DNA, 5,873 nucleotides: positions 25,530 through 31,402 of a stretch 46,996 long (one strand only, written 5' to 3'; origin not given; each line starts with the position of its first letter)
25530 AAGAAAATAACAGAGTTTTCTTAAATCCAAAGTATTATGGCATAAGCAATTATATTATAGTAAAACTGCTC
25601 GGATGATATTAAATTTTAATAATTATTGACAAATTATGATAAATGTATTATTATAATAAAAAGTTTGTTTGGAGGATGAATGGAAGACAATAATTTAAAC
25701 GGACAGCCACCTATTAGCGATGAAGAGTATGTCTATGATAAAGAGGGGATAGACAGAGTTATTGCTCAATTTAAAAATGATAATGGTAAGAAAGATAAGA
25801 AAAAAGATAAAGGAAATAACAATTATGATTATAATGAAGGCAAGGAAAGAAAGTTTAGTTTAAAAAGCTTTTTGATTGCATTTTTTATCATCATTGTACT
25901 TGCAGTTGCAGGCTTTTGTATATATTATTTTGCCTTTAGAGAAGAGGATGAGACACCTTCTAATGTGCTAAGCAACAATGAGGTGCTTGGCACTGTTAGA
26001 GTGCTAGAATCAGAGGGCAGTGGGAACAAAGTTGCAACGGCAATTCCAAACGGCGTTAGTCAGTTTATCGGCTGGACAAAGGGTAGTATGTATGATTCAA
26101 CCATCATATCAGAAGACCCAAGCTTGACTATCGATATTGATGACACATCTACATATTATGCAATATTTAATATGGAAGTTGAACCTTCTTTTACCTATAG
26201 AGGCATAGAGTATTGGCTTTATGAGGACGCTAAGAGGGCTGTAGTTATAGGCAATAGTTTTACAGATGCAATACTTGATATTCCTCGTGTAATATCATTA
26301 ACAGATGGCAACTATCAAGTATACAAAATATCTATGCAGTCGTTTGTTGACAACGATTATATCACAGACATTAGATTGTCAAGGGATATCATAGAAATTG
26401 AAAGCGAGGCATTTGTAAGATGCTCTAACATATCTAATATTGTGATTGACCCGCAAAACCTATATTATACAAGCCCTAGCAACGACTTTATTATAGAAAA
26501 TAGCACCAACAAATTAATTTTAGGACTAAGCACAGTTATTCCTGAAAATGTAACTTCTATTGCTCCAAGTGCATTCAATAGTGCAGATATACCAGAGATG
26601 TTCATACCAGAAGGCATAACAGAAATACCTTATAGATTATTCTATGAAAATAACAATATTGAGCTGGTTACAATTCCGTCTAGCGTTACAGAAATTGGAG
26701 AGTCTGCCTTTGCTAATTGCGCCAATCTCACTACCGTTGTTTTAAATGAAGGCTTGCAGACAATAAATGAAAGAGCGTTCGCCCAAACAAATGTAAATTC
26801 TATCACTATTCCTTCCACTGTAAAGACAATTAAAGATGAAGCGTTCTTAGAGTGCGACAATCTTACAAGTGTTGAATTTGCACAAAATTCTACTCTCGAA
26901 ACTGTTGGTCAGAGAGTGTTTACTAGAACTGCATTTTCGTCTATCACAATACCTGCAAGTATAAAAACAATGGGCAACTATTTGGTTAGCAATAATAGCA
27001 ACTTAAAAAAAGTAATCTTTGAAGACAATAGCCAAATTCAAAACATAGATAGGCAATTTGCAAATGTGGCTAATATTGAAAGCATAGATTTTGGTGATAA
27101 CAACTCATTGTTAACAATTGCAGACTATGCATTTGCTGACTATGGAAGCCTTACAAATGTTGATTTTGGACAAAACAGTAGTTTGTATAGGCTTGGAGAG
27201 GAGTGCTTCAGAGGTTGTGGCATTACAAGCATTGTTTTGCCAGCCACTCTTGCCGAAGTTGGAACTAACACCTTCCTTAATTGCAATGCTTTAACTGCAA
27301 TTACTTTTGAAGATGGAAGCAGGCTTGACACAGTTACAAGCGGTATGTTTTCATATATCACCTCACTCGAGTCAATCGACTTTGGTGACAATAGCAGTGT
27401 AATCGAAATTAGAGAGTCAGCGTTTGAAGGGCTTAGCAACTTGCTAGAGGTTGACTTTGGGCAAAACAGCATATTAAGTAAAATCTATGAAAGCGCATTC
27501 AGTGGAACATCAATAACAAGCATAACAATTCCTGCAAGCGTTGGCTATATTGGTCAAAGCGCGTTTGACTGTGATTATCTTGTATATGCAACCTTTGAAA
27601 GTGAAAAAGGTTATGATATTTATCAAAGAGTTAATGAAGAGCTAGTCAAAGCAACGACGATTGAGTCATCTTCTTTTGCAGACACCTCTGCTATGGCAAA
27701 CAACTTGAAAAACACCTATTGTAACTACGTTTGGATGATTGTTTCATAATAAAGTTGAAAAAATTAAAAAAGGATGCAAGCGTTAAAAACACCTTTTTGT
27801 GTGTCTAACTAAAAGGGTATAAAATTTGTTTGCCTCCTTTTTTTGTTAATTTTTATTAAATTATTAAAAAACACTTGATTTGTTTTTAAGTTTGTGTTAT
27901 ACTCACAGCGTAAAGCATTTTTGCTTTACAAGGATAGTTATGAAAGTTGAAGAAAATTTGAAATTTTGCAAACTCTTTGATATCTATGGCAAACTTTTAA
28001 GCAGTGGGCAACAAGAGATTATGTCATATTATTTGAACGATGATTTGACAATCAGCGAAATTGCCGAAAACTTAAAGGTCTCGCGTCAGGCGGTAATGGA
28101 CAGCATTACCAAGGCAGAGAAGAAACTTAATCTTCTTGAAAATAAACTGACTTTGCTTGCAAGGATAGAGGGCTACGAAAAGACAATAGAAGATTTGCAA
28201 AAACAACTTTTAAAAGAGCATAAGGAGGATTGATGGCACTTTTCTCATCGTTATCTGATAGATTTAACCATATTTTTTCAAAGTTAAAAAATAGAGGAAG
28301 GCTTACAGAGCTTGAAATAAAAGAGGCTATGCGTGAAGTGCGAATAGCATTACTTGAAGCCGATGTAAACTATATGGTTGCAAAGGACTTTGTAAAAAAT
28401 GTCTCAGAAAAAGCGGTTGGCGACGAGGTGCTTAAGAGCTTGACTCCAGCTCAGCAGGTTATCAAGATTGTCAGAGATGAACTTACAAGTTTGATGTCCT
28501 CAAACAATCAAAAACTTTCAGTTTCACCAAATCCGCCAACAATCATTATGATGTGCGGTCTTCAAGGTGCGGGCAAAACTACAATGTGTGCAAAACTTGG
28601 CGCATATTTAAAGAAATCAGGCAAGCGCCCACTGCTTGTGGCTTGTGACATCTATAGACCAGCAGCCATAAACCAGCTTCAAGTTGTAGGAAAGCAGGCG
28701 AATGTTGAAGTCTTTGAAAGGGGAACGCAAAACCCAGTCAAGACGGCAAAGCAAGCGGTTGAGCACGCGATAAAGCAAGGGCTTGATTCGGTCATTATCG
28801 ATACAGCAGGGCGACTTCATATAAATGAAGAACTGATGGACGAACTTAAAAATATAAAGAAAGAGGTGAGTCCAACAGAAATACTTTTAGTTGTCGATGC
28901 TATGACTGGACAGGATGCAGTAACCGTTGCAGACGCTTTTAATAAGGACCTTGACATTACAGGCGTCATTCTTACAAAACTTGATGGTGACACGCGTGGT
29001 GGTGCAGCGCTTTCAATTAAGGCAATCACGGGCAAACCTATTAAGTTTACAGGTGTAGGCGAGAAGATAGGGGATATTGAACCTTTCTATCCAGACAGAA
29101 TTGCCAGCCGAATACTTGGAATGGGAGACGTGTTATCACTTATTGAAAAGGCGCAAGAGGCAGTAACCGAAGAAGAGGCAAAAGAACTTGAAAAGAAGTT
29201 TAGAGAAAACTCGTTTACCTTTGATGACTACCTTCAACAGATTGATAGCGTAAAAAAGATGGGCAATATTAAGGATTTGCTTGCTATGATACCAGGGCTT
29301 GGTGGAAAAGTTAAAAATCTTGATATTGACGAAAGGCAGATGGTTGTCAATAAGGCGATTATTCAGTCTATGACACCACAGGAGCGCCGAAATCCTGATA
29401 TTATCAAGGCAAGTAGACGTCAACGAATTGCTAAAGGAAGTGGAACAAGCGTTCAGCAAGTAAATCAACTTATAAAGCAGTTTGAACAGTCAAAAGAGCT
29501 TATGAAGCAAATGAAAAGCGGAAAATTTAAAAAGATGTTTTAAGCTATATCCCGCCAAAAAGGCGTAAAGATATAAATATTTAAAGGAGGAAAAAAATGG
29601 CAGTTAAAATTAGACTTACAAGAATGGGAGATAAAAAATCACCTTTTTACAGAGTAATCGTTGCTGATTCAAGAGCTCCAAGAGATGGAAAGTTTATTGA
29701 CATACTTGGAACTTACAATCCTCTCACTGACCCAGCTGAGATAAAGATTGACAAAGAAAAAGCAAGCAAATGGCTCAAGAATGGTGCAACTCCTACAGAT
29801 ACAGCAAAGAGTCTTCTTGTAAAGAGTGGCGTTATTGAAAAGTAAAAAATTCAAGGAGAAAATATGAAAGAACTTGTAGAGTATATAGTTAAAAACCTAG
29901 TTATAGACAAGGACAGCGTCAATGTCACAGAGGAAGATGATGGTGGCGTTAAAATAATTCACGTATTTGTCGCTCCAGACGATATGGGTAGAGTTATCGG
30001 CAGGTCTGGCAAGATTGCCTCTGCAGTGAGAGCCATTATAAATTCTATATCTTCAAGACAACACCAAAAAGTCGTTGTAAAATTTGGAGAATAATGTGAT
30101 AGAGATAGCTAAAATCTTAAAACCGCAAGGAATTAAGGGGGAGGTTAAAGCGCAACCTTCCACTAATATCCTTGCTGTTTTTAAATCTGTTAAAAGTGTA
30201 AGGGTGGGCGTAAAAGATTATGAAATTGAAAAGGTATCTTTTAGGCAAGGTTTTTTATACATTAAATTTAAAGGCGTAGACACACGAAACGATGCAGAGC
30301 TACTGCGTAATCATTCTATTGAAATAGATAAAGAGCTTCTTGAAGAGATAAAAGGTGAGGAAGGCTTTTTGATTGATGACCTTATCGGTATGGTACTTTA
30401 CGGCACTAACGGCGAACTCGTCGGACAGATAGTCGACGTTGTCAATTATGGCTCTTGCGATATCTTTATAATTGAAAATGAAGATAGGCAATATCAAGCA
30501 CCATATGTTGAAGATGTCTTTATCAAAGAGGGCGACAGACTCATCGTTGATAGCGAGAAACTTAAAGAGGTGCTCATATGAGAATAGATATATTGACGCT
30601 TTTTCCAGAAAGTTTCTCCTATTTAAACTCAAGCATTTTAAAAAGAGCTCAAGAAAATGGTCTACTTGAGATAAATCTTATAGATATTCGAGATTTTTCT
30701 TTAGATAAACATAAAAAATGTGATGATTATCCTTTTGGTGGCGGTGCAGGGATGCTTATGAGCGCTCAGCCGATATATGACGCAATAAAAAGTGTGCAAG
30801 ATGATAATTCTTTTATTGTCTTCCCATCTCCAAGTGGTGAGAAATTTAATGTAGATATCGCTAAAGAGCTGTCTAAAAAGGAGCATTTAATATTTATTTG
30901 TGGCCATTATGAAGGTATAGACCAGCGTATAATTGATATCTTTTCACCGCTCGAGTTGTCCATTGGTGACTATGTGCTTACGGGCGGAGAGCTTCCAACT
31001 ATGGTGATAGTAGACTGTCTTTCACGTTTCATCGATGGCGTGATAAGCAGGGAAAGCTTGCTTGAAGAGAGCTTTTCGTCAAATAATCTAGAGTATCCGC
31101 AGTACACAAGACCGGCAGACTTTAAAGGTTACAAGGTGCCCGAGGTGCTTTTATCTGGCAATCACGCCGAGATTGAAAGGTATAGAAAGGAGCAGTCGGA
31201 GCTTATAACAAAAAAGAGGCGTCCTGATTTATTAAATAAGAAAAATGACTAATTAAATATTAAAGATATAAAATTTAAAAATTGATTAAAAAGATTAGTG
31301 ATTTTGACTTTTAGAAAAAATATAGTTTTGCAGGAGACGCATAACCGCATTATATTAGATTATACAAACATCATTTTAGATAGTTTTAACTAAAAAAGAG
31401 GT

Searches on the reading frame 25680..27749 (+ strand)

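Call 62: search_protein_families(library=pfam, proteins=[window:25680-27749:+], max_evalue=0.001)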
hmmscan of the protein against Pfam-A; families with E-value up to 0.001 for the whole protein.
window:25680-27749:+ (689 aa): 3 families
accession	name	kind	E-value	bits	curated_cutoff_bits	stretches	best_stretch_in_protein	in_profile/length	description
PF13306.12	LRR_5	-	3.8e-76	253.5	27.7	5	284-396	15-127/127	BspA type Leucine rich repeat region (6 copies)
PF13855.12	LRR_8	-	8.1e-17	61.2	27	0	562-611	2-50/61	Leucine rich repeat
PF12799.13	LRR_4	-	1.5e-05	25.5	27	0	441-482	2-41/44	Leucine Rich repeats (2 copies)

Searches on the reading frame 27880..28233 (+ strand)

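Call 62: search_protein_families(library=pfam, proteins=[window:27880-28233:+], max_evalue=0.001)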
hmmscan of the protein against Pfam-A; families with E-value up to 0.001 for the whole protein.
window:27880-28233:+ (117 aa): 4 families
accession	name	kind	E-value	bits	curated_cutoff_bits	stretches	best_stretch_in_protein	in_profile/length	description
PF04297.20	UPF0122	-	4.7e-21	75.4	22.7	1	24-115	2-93/101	Putative helix-turn-helix protein, YlxM / p13 like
PF04545.22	Sigma70_r4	-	2.4e-06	27.4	24.1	1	40-83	5-48/50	Sigma-70, region 4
PF08281.18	Sigma70_r4_2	-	6.3e-05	23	25.7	1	40-83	11-54/54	Sigma-70, region 4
PF08279.18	HTH_11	-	0.00015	22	25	1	47-83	5-43/55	HTH domain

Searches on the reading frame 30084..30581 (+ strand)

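Call 62: search_protein_families(library=pfam, proteins=[window:30084-30581:+], max_evalue=0.001)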
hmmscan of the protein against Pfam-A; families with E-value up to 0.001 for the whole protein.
window:30084-30581:+ (165 aa): 3 families
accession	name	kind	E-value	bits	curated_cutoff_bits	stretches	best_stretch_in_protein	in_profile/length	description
PF01782.24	RimM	-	3.1e-18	66.2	23.5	1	8-84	2-83/84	RimM N-terminal domain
PF24986.1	PRC_RimM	-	1.6e-06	28.1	27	1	98-147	2-52/69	RimM PRC barrel domain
PF05239.21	PRC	-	3.7e-05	24.1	21.2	1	93-157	2-73/78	PRC-barrel domain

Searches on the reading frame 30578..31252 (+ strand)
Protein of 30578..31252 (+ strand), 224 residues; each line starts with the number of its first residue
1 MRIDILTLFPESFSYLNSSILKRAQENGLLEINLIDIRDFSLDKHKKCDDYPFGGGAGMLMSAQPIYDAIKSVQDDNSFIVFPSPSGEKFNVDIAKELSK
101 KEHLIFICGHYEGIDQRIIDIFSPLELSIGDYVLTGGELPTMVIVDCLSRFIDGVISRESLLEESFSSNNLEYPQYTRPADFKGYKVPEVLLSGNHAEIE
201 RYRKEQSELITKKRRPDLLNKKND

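Call 62: search_protein_families(library=pfam, proteins=[window:30578-31252:+], max_evalue=0.001)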
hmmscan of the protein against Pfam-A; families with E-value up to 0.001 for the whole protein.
window:30578-31252:+ (224 aa): 1 family
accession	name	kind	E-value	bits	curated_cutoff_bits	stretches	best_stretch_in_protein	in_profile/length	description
PF01746.26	tRNA_m1G_MT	-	1.9e-61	207.7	27.3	1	22-216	2-195/195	tRNA (Guanine-1)-methyltransferase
